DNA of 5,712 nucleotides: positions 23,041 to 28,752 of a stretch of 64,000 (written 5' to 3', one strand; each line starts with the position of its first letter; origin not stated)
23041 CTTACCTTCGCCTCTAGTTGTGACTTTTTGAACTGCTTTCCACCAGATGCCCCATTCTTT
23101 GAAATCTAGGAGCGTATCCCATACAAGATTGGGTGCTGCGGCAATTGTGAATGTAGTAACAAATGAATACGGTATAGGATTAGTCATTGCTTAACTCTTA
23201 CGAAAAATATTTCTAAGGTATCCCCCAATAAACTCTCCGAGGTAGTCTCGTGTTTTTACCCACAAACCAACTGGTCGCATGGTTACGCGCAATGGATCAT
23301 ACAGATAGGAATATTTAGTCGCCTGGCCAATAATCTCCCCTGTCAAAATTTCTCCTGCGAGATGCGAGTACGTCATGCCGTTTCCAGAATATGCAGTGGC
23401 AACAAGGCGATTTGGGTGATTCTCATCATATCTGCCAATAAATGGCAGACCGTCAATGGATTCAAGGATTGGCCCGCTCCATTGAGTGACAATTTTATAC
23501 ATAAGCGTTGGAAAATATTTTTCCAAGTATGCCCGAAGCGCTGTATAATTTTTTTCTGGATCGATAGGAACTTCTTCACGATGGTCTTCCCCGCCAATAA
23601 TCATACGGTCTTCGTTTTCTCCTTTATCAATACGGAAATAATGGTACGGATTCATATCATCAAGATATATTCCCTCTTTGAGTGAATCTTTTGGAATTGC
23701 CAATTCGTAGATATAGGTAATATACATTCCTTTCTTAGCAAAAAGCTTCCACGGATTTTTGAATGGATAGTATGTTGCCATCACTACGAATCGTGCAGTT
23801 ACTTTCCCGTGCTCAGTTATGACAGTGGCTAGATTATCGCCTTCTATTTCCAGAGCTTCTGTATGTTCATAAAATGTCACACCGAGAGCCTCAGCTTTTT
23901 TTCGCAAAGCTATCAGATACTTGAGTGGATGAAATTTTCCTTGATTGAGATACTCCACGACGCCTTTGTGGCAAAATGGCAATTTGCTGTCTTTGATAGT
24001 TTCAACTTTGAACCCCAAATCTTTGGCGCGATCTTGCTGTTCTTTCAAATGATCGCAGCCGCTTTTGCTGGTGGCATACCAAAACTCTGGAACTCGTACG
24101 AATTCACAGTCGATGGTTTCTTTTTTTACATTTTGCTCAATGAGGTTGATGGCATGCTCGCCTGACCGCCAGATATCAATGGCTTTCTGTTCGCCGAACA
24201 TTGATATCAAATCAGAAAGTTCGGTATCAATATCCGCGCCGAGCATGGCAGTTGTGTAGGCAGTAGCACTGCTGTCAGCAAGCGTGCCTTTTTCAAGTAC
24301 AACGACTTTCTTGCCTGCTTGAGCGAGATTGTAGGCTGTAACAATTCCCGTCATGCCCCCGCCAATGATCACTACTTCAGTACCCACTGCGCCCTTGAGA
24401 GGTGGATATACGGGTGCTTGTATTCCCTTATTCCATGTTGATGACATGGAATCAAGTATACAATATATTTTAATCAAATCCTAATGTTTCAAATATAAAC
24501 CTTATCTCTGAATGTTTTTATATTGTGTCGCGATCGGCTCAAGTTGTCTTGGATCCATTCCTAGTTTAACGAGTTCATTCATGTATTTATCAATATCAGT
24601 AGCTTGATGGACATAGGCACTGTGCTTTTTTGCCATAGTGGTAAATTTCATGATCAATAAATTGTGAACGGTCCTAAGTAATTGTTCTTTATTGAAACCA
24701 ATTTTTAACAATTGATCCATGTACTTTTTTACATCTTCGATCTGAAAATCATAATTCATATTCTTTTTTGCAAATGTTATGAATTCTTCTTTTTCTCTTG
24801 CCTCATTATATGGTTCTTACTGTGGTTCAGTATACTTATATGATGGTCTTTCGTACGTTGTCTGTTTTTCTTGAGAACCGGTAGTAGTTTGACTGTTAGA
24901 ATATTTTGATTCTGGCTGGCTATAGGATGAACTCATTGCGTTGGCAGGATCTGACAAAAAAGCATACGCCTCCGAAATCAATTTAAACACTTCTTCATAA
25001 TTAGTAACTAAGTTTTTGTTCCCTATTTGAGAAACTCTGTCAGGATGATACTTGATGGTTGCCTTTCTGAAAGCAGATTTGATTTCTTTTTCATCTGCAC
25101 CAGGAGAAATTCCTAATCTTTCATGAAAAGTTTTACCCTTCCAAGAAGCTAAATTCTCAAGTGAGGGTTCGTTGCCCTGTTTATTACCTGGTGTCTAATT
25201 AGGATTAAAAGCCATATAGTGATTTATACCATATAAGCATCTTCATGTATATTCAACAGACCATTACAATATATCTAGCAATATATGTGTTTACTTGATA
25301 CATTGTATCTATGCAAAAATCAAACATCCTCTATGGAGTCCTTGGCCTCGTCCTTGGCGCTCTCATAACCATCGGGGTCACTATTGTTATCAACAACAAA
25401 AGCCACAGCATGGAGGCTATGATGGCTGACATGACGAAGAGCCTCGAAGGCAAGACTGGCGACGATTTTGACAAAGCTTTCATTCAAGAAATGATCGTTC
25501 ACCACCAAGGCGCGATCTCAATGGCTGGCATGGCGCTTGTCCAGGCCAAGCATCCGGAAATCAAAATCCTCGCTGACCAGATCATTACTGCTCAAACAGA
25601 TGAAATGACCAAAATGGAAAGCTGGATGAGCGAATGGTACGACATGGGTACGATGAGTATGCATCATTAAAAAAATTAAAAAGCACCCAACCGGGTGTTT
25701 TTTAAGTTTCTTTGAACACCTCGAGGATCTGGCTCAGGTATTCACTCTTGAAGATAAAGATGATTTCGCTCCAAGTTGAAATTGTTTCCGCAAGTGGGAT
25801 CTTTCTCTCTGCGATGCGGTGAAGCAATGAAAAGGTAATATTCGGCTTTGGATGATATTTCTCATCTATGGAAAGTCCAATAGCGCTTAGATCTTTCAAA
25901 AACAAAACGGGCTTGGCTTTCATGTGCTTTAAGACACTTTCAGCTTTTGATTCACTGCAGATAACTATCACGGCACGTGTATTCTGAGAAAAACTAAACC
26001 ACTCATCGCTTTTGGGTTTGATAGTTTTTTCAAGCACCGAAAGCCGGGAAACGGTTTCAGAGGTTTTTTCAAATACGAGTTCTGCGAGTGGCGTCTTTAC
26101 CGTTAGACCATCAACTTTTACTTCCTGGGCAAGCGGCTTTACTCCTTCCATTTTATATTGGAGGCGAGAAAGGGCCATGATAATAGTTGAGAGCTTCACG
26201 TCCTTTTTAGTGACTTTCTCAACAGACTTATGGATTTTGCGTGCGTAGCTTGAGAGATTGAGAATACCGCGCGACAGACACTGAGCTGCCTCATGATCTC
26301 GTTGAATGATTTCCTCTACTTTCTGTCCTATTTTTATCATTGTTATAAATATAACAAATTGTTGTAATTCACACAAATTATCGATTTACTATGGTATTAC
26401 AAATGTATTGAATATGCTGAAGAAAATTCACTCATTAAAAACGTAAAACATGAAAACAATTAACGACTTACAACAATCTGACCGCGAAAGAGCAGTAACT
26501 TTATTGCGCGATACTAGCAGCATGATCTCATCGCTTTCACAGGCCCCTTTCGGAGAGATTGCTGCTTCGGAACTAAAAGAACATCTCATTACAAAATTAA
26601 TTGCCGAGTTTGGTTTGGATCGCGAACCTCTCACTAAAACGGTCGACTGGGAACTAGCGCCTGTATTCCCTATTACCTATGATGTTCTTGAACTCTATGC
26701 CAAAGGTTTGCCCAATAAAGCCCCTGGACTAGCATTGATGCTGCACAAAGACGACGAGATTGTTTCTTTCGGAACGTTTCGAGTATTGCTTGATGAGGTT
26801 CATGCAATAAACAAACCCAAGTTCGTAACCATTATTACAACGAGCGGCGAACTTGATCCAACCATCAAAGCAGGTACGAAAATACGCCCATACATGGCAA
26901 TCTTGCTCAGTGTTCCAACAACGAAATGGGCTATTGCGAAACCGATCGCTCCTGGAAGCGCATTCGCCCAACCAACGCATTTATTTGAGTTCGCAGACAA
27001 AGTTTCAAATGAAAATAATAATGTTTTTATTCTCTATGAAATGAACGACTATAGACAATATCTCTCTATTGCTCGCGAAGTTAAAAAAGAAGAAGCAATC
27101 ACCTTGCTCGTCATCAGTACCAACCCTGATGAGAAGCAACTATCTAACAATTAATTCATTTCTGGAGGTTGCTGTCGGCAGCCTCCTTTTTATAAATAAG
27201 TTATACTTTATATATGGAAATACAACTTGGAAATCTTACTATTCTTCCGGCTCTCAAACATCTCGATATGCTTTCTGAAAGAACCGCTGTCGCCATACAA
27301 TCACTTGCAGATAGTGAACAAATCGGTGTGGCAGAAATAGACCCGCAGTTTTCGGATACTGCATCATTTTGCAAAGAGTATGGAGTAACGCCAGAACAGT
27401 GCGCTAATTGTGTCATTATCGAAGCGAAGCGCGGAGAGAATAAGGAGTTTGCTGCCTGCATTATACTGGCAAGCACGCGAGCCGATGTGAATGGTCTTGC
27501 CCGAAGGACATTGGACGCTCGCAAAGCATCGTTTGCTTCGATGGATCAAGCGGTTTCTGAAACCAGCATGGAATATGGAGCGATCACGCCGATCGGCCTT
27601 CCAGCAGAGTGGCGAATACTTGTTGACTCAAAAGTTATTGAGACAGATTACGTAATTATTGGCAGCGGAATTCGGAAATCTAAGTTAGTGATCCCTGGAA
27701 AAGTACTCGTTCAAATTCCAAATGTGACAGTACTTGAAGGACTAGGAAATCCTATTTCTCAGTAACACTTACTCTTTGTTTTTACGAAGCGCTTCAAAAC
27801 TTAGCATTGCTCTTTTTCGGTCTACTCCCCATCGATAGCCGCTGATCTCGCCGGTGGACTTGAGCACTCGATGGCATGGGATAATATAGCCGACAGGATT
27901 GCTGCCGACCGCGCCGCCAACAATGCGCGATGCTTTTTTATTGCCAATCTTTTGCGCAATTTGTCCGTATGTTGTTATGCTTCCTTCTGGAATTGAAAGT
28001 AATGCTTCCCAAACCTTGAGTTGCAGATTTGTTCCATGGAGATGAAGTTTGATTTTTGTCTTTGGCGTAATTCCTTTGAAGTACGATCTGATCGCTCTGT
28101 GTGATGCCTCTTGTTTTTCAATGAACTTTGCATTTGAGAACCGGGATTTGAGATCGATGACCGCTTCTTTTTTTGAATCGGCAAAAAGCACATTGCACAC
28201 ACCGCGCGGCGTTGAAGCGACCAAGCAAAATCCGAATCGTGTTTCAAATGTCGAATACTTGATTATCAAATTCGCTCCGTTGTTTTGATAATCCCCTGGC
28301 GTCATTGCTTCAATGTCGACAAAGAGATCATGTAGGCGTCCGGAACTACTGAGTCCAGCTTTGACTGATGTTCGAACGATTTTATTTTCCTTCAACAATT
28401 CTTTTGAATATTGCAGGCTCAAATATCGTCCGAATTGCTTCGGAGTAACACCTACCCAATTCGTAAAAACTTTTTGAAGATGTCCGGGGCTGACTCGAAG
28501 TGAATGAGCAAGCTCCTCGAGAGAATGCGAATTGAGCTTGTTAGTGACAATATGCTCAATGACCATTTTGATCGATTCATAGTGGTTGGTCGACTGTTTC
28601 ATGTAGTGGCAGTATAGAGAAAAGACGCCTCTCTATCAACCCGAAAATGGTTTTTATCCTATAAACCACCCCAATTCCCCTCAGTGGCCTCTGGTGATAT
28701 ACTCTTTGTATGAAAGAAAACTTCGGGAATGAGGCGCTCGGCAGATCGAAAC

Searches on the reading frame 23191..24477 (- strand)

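Call 69: search_protein_families(library=ncbifam, proteins=[window:23191-24477:-], max_evalue=0.00001)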
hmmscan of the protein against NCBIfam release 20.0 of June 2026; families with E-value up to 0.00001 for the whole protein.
window:23191-24477:- (428 aa): 13 families
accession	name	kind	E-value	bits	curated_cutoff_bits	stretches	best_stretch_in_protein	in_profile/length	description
TIGR03329.1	Phn_aa_oxid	hypoth_equivalog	1.8e-32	112.7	632.8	1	21-385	13-394/460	putative aminophosphonate oxidoreductase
NF050086.1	pipecolate_AmaA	exception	1.5e-25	89.8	600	1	21-380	14-378/425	L-pipecolate oxidase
TIGR02352.1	thiamin_ThiO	equivalog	7.1e-15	54.9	250.8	1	35-382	1-347/351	glycine oxidase ThiO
TIGR03197.1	MnmC_Cterm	equivalog_domain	4.4e-11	42.5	174.2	1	35-235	2-199/400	FAD-dependent 5-carboxymethylaminomethyl-2-thiouridine(34) oxidoreductase MnmC1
NF002480.1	PRK01747.1-1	equivalog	5.5e-10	38.3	540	1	31-235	247-448/645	bifunctional tRNA (5-methylaminomethyl-2-thiouridine)(34)-methyltransferase MnmC2/FAD-dependent 5-carboxymethylaminomethyl-2-thiouridine(34)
TIGR03364.1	HpnW_proposed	hypoth_equivalog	7.6e-10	38.4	285.1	0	33-67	1-35/365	TIGR03364 family FAD-dependent oxidoreductase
NF001933.0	PRK00711.1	subfamily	1e-09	37.9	383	0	34-67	2-35/429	D-amino acid dehydrogenase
NF008425.0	PRK11259.1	equivalog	1.6e-09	37.2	257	0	33-67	5-39/377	N-methyl-L-tryptophan oxidase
TIGR01377.1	soxA_mon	subfamily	5.4e-08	32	479.65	0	34-234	2-195/381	amino oxidase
TIGR02032.1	GG-red-SF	subfamily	1.3e-06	28.3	158.8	0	35-66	3-34/297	geranylgeranyl reductase family protein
NF058655.1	CrtID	equivalog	3.4e-06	26.2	640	0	35-74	1-40/478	bifunctional phytoene desaturase/3,4-desaturase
TIGR04018.1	Bthiol_YpdA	hypoth_equivalog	3.9e-06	25.9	339.9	0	34-77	1-43/316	YpdA family putative bacillithiol disulfide reductase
NF005560.0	PRK07233.1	equivalog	8.4e-06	24.9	252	0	34-64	2-32/435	hypothetical protein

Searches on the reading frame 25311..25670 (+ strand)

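Call 21: search_protein_families(library=pfam, proteins=[window:25311-25670:+], max_evalue=0.01)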
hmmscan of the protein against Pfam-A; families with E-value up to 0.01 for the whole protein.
window:25311-25670:+ (119 aa): 3 families
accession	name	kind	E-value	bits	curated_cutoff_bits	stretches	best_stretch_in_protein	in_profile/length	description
PF03713.19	DUF305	-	6.1e-19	69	27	1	30-105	74-150/151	Domain of unknown function (DUF305)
PF13628.12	DUF4142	-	1.6e-08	35.3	27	1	32-91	65-124/138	Domain of unknown function (DUF4142)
PF13273.12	DUF4064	-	0.0043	17.7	32.1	1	1-77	1-76/102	Protein of unknown function (DUF4064)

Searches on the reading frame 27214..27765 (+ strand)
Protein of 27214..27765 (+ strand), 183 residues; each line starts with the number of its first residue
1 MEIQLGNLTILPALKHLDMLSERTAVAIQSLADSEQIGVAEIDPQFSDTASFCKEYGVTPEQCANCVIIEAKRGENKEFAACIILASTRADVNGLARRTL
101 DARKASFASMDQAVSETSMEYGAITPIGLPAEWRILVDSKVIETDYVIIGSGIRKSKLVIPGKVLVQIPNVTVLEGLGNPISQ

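Call 21: search_protein_families(library=pfam, proteins=[window:27214-27765:+], max_evalue=0.01)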
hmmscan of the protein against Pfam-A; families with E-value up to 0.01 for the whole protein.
window:27214-27765:+ (183 aa): 1 family
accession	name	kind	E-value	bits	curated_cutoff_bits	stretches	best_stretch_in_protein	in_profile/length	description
PF04073.20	tRNA_edit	-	4.5e-18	65.9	25.5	1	44-166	2-121/123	Aminoacyl-tRNA editing domain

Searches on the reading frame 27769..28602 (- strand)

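Call 21: search_protein_families(library=pfam, proteins=[window:27769-28602:-], max_evalue=0.01)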
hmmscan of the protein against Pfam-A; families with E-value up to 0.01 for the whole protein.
window:27769-28602:- (277 aa): 4 families
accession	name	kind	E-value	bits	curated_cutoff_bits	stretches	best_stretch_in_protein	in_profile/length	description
PF01035.26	DNA_binding_1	-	7.2e-32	109.5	27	1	193-271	2-80/81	6-O-methylguanine DNA methyltransferase, DNA binding domain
PF12833.13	HTH_18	-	3e-11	43.9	33.6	1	31-107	1-79/80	Helix-turn-helix domain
PF00165.29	HTH_AraC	-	5.5e-07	30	26.6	1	27-57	10-40/42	Bacterial regulatory helix-turn-helix proteins, AraC family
PF02870.21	Methyltransf_1N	-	0.006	17.5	21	0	114-177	1-60/71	6-O-methylguanine DNA methyltransferase, ribonuclease-like domain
